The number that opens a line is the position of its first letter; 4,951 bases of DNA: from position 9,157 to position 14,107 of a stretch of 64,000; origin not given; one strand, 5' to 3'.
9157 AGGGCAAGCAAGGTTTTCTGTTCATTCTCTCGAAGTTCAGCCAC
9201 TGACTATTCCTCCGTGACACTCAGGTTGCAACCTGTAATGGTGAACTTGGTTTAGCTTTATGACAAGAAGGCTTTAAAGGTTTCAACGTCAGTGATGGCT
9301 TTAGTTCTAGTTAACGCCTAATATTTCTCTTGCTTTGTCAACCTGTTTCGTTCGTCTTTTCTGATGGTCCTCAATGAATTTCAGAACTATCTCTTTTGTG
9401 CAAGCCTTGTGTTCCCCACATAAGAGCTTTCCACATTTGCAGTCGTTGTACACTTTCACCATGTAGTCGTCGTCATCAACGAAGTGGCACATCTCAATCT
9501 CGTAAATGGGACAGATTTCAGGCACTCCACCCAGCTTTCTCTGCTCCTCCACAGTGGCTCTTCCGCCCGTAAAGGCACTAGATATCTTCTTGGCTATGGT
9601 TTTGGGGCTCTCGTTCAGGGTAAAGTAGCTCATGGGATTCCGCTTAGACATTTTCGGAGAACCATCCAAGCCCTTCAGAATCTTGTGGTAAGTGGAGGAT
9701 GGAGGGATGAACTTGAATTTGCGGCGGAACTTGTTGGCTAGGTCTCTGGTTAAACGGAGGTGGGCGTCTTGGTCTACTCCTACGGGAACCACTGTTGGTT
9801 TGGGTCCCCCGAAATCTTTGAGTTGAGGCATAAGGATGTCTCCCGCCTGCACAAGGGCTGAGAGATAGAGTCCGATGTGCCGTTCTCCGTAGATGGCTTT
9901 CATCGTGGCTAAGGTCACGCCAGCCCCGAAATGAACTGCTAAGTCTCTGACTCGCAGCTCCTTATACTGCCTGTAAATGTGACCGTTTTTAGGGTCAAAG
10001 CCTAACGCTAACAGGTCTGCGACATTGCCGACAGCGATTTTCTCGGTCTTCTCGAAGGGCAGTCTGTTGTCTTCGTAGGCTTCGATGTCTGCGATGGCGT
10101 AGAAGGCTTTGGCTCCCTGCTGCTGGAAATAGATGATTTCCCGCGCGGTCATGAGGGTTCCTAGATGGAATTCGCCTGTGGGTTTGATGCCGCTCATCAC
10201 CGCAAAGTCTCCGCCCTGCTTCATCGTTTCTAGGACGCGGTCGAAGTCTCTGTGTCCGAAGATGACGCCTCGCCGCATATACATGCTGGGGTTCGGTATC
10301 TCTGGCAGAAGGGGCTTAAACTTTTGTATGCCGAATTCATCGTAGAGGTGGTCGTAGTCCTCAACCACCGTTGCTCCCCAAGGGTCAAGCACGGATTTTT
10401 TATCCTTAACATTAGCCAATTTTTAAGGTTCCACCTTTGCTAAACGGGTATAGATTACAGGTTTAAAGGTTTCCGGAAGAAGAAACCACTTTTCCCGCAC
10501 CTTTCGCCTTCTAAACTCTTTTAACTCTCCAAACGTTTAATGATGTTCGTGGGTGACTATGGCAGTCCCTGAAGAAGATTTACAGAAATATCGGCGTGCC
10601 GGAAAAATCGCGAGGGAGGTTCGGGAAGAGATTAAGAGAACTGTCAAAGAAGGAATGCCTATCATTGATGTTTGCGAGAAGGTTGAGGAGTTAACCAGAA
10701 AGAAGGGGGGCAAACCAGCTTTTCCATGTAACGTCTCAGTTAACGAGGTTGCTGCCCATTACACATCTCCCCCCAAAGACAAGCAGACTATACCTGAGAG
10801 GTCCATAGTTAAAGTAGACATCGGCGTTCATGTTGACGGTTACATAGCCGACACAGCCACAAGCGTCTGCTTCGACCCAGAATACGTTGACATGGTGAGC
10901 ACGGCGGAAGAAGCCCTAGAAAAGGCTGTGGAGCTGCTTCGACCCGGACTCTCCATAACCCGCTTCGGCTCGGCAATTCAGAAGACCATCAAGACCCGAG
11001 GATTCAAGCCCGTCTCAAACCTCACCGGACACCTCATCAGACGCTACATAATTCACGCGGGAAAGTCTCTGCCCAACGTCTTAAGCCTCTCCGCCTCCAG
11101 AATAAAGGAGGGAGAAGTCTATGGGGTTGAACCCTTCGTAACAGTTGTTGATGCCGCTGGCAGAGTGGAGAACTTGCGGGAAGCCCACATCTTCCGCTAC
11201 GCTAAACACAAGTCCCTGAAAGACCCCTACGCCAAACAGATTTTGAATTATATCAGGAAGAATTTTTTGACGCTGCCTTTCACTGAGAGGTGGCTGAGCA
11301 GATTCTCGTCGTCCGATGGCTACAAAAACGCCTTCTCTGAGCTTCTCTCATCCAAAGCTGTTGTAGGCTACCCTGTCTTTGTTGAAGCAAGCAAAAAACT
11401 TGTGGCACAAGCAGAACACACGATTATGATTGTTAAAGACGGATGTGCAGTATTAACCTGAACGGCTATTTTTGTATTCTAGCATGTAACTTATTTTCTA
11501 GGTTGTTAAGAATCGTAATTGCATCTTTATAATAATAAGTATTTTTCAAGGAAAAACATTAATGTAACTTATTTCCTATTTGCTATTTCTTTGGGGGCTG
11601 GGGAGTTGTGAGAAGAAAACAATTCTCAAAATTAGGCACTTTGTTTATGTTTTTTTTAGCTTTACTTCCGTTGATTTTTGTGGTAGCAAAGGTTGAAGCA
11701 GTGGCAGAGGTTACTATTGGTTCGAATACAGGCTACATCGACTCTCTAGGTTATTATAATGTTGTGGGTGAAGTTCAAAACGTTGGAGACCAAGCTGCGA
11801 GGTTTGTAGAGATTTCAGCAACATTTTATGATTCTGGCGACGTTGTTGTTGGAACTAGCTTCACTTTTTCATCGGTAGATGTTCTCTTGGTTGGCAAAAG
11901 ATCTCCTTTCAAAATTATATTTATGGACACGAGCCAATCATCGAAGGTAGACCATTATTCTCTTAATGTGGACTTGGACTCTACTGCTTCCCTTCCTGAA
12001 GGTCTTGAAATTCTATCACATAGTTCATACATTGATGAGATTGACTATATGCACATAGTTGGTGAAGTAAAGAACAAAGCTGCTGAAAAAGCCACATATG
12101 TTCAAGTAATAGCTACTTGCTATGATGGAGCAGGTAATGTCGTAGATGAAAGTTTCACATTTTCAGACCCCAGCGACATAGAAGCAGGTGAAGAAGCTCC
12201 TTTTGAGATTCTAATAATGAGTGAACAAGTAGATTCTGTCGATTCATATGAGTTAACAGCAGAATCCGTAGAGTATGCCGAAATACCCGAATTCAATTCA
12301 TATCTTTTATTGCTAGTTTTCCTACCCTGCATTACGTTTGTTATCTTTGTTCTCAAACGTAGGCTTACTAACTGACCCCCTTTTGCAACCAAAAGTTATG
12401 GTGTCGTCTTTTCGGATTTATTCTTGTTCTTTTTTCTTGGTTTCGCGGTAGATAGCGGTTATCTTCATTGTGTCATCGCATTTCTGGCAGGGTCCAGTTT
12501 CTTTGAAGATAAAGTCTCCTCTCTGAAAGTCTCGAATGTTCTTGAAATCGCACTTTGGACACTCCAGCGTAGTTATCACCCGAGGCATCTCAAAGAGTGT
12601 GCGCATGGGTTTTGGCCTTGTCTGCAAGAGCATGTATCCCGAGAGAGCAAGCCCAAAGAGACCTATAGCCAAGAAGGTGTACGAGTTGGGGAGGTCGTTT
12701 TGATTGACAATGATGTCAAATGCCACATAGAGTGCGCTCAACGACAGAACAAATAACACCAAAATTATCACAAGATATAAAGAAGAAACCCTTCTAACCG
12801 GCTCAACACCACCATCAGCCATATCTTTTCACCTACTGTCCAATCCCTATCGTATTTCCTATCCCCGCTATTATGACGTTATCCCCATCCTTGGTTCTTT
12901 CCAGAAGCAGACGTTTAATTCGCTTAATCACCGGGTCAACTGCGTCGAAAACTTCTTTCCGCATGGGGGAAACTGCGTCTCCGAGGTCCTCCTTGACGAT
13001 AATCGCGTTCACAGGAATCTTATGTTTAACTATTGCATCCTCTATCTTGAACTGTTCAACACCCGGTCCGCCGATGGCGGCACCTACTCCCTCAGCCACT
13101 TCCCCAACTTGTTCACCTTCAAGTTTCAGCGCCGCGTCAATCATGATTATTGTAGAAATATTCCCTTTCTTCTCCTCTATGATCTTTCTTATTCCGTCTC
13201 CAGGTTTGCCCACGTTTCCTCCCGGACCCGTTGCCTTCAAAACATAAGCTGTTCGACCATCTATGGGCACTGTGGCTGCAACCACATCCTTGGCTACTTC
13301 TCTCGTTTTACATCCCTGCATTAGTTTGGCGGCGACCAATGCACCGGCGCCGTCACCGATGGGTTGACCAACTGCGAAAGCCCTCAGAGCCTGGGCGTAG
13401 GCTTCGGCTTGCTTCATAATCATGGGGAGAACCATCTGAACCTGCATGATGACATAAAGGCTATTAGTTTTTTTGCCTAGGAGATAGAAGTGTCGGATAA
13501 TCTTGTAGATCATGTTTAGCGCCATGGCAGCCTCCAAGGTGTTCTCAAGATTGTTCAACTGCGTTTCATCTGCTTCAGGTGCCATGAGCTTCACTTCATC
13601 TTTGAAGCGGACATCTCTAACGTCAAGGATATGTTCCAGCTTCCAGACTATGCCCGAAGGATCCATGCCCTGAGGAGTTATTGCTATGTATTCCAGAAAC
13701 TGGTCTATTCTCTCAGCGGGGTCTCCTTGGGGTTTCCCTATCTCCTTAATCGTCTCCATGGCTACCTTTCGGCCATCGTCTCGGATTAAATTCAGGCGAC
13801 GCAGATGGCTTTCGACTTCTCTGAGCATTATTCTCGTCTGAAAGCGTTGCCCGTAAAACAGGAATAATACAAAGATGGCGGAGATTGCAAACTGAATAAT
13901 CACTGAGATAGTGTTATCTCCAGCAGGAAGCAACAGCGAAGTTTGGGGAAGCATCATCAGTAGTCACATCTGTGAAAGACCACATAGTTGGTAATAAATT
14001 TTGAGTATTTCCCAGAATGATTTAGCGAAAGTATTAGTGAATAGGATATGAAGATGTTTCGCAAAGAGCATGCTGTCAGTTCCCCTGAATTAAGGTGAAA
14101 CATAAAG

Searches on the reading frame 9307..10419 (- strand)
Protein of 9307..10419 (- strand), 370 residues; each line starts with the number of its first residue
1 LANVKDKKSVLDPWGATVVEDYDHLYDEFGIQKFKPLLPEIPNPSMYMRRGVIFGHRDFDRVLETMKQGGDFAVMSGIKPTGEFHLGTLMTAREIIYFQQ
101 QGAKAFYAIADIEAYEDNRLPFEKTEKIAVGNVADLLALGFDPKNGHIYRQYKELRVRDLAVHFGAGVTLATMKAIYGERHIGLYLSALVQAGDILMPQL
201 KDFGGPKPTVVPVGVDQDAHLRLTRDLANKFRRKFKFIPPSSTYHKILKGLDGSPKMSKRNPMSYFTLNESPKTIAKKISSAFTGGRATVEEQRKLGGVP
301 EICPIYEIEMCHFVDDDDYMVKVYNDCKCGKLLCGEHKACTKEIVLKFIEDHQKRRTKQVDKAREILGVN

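Call 48: search_protein_families(library=pfam, proteins=[window:9307-10419:-])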
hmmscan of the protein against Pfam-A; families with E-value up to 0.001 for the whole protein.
window:9307-10419:- (370 aa): 1 family
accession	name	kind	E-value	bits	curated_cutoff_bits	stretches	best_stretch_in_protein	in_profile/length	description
PF00579.31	tRNA-synt_1b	-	1.9e-41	142.7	21.1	1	69-348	3-290/292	tRNA synthetases class I (W and Y)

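Call 49: search_protein_families(library=ncbifam, proteins=[window:9307-10419:-])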
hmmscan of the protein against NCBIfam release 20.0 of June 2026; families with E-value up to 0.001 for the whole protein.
window:9307-10419:- (370 aa): 11 families
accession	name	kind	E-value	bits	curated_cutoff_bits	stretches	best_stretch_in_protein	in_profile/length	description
NF008925.0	PRK12285.1-2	equivalog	2.6e-126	421.5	451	1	11-367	2-361/365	tryptophan--tRNA ligase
NF008926.0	PRK12285.1-3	equivalog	3.3e-124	415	320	2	9-232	3-229/429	tryptophan--tRNA ligase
NF008928.0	PRK12285.1-5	equivalog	4.2e-103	345.7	891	2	7-232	28-253/530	tryptophan--tRNA ligase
NF008927.0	PRK12285.1-4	equivalog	6.9e-82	275.5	478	1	7-362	4-365/385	tryptophan--tRNA ligase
TIGR00233.1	trpS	equivalog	3.3e-73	246.8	176.75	1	72-362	3-298/328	tryptophan--tRNA ligase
NF008924.0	PRK12285.1-1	equivalog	2.7e-54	184.8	644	1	11-361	7-360/381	tryptophan--tRNA ligase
NF008922.0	PRK12283.1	equivalog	7.3e-19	67.9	572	2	74-233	6-169/400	tryptophan--tRNA ligase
NF006330.0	PRK08560.1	equivalog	1.2e-17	63.9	220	1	60-286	21-252/342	tyrosine--tRNA ligase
NF009207.0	PRK12556.1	equivalog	1.5e-16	60.2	479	2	74-153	6-86/332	tryptophan--tRNA ligase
NF008923.0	PRK12284.1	equivalog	2.3e-13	49.8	597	2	182-291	131-236/431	tryptophan--tRNA ligase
TIGR00234.1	tyrS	equivalog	4.1e-09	36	113.8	1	60-119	24-84/406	tyrosine--tRNA ligase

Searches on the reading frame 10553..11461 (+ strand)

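Call 48: search_protein_families(library=pfam, proteins=[window:10553-11461:+])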
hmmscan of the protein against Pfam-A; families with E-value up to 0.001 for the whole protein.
window:10553-11461:+ (302 aa): 1 family
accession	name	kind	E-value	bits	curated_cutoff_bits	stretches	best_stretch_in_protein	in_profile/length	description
PF00557.29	Peptidase_M24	-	3.3e-33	115.6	23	1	12-199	2-192/208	Metallopeptidase family M24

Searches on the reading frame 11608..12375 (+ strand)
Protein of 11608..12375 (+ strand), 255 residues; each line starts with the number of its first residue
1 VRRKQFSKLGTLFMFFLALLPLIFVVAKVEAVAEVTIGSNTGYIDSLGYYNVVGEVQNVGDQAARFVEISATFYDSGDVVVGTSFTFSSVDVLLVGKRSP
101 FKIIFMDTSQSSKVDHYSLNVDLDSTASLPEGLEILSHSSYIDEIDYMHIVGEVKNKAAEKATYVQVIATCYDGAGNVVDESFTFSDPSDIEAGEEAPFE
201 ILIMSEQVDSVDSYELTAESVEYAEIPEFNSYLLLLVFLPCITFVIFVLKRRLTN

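Call 48: search_protein_families(library=pfam, proteins=[window:11608-12375:+])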
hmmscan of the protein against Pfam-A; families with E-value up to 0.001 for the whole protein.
window:11608-12375:+ (255 aa): 1 family
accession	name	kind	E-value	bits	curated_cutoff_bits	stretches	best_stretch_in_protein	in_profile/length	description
PF11906.13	DUF3426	-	3e-05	24.6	27.7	0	47-83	66-102/147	Protein of unknown function (DUF3426)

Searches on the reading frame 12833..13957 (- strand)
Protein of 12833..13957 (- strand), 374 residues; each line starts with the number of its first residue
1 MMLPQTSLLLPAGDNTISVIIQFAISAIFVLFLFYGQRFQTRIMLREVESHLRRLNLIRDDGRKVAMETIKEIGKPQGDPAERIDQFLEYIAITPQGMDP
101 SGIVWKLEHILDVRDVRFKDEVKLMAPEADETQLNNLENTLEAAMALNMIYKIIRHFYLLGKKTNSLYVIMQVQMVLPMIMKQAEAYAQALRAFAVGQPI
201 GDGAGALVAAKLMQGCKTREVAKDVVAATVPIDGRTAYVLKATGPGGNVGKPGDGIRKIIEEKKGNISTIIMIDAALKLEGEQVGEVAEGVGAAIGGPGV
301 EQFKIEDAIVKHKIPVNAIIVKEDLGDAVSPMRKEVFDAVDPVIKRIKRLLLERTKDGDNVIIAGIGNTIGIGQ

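Call 7: search_protein_families(library=pfam, proteins=[window:12833-13957:-])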
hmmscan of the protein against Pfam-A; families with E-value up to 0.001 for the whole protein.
window:12833-13957:- (374 aa): 2 families
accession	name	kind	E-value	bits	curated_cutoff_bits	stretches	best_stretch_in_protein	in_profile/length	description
PF23542.1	DUF1512_C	-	3.5e-63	213.1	25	1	200-372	1-174/175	Domain of unknown function (DUF1512) C-terminal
PF07431.17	DUF1512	-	7.9e-54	182.4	25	1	19-194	4-175/177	Protein of unknown function (DUF1512) N-terminal domain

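Call 49: search_protein_families(library=ncbifam, proteins=[window:12833-13957:-])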
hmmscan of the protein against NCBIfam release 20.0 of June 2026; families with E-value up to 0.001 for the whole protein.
window:12833-13957:- (374 aa): 0 families
